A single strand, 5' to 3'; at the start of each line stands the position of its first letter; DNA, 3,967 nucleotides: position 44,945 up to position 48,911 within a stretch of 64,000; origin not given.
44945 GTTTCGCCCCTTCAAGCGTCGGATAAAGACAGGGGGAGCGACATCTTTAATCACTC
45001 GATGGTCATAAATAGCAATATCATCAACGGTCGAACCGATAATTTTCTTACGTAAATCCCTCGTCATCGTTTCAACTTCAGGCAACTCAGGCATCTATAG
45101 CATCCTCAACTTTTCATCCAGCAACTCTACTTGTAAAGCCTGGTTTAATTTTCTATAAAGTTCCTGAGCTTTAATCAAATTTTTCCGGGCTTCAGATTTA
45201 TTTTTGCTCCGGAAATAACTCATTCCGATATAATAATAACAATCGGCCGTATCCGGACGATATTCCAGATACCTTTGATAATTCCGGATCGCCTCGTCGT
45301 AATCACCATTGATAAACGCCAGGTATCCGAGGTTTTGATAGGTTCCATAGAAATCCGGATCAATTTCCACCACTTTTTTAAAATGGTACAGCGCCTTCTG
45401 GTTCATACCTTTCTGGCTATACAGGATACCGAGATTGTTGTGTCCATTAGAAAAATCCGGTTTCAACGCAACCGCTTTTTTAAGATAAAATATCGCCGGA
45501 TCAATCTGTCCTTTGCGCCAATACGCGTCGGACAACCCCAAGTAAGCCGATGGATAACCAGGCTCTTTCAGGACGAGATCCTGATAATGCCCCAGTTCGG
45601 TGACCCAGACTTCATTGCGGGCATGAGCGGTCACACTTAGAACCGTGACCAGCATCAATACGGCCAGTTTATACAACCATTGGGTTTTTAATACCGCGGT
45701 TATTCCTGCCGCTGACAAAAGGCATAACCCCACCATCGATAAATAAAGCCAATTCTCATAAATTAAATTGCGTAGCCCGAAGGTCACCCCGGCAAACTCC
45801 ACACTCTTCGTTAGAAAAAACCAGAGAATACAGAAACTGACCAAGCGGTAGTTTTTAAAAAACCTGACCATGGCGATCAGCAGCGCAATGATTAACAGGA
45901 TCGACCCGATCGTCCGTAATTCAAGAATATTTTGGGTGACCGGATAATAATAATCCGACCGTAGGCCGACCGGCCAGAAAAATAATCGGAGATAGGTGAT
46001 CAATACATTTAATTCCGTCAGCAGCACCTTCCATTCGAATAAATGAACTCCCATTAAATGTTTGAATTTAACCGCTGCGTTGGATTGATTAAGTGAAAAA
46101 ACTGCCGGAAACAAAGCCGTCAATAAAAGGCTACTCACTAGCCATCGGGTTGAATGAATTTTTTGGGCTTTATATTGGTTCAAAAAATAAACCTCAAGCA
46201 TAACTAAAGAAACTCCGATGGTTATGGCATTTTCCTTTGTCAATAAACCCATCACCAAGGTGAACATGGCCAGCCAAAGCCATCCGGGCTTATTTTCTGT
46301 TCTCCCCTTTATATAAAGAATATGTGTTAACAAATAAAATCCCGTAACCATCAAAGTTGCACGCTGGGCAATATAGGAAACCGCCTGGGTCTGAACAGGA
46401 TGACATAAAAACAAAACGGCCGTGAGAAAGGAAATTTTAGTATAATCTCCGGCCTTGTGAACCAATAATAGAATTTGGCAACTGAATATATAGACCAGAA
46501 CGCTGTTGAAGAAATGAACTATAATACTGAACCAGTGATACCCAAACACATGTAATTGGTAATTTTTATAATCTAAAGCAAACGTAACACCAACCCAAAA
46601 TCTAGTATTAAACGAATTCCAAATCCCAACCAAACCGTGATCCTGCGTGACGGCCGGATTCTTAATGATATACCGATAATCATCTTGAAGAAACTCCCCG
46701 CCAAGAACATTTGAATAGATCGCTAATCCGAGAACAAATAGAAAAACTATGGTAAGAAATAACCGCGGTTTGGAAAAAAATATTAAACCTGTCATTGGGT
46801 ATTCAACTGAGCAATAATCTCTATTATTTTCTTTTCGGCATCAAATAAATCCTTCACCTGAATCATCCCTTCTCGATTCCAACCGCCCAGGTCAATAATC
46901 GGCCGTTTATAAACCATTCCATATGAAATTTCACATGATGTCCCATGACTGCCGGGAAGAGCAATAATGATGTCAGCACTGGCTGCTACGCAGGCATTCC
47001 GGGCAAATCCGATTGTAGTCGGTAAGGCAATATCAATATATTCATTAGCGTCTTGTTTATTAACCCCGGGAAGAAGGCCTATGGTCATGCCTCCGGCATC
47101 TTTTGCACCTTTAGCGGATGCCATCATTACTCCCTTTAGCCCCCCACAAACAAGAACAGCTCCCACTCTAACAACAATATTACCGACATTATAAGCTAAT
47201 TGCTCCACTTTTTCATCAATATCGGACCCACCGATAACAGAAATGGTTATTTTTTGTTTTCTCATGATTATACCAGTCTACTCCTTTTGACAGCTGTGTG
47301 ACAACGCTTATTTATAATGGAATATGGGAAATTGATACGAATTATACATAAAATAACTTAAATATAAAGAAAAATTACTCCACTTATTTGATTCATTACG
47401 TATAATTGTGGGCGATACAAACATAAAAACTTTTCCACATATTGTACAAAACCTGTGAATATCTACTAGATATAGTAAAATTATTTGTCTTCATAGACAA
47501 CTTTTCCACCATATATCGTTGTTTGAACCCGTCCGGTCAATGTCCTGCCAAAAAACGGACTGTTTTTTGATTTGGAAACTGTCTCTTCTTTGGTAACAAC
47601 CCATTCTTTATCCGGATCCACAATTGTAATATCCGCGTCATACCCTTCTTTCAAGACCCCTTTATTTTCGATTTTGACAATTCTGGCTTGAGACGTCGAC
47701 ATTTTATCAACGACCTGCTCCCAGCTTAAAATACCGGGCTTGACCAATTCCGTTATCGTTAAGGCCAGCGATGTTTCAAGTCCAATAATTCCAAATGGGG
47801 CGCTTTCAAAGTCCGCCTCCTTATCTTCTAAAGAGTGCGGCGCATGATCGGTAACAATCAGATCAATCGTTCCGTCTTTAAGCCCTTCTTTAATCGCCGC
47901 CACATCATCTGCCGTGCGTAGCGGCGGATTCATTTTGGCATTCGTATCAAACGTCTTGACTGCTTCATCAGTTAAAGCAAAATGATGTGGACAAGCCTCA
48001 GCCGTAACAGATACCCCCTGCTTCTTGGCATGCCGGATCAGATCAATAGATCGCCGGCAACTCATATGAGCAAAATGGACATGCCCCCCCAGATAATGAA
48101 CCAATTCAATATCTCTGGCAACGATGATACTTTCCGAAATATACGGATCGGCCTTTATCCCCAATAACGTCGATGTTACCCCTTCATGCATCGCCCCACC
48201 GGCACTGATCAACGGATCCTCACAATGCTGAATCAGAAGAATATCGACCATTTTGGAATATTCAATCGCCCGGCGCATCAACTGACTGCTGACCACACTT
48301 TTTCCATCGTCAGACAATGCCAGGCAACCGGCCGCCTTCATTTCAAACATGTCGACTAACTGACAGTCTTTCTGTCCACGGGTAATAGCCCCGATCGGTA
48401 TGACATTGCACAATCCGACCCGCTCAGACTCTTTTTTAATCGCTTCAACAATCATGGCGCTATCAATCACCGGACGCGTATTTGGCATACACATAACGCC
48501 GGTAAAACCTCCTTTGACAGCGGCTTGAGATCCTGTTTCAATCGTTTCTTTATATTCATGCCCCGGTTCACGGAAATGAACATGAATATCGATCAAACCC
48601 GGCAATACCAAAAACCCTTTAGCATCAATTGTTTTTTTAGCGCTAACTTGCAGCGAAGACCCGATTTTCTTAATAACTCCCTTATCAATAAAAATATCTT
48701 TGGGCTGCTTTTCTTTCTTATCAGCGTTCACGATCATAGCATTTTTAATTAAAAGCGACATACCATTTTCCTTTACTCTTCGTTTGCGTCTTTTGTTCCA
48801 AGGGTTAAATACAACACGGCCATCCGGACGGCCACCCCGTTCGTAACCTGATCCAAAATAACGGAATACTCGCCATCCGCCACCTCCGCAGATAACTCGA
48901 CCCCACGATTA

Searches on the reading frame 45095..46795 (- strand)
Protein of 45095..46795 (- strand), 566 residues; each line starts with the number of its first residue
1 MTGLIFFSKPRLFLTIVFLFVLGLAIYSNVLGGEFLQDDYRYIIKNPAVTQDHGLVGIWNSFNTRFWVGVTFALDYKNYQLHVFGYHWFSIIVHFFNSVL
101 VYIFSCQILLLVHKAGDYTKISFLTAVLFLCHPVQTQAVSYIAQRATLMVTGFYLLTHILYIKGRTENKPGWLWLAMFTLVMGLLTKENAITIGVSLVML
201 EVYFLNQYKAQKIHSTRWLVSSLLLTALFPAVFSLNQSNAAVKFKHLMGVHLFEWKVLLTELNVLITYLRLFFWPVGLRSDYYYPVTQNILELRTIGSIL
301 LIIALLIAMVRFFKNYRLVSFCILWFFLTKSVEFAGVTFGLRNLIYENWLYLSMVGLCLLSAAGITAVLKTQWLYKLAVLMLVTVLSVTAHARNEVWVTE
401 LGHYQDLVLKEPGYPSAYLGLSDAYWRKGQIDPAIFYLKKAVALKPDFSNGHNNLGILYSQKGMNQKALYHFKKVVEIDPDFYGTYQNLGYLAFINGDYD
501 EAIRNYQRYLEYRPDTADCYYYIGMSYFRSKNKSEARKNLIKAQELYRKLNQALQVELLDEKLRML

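Call 84: search_protein_families(library=pfam, proteins=[window:45095-46795:-], max_evalue=0.00001)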
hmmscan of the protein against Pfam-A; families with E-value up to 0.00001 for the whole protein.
window:45095-46795:- (566 aa): 12 families
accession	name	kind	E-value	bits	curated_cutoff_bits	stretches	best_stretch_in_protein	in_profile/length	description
PF07719.23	TPR_2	-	2.9e-24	83.6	27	0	451-481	3-33/34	Tetratricopeptide repeat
PF00515.34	TPR_1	-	1.7e-23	81.9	27.8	1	451-482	3-34/34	Tetratricopeptide repeat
PF13181.12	TPR_8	-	2.4e-20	71.3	25.7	0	416-447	2-33/34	Tetratricopeptide repeat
PF13414.12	TPR_11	-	4.1e-18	65.2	26.8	2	490-529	1-40/42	TPR repeat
PF13424.12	TPR_12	-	2.6e-17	63.2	30.1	1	486-549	6-77/77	Tetratricopeptide repeat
PF13431.12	TPR_17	-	1e-16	60.1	24.4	1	472-503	2-33/34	Tetratricopeptide repeat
PF14559.12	TPR_19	-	7.6e-14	52.2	25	0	494-545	2-53/68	Tetratricopeptide repeat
PF13432.12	TPR_16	-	1.6e-12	48.1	32.7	1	489-537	3-51/65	Tetratricopeptide repeat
PF13174.12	TPR_6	-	6.9e-10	39.4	26.3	0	518-547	1-30/33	Tetratricopeptide repeat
PF13428.12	TPR_14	-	1.5e-08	35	23.5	0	415-455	1-41/44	Tetratricopeptide repeat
PF13374.12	TPR_10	-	3e-08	33.8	27.5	0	516-550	1-35/42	Tetratricopeptide repeat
PF12895.13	ANAPC3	-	7.4e-06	26.6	27.2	0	462-542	2-81/82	Anaphase-promoting complex, cyclosome, subunit 3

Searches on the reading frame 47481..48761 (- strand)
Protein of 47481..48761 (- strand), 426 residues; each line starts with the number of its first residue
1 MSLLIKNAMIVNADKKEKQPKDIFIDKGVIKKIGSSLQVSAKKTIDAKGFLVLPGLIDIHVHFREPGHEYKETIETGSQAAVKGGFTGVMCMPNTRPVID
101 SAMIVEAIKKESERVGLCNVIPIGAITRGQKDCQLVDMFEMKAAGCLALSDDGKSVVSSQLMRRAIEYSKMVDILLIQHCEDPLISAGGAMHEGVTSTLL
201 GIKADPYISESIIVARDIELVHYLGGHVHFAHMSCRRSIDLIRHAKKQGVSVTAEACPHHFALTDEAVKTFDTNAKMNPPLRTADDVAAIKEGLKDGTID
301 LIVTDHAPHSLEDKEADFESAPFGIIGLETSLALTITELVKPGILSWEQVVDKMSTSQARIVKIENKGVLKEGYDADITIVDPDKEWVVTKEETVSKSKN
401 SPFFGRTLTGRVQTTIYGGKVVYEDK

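Call 84: search_protein_families(library=pfam, proteins=[window:47481-48761:-], max_evalue=0.00001)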
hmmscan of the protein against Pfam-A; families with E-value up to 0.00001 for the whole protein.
window:47481-48761:- (426 aa): 3 families
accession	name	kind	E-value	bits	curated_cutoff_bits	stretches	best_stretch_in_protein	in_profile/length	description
PF01979.26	Amidohydro_1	-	9.7e-32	111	25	1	51-422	1-345/345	Amidohydrolase family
PF07969.17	Amidohydro_3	-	2.1e-15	57.6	29.7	1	345-423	407-472/472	Amidohydrolase family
PF12890.13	DHOase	-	6.8e-08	33.2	21.2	1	51-235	3-139/142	Dihydro-orotase-like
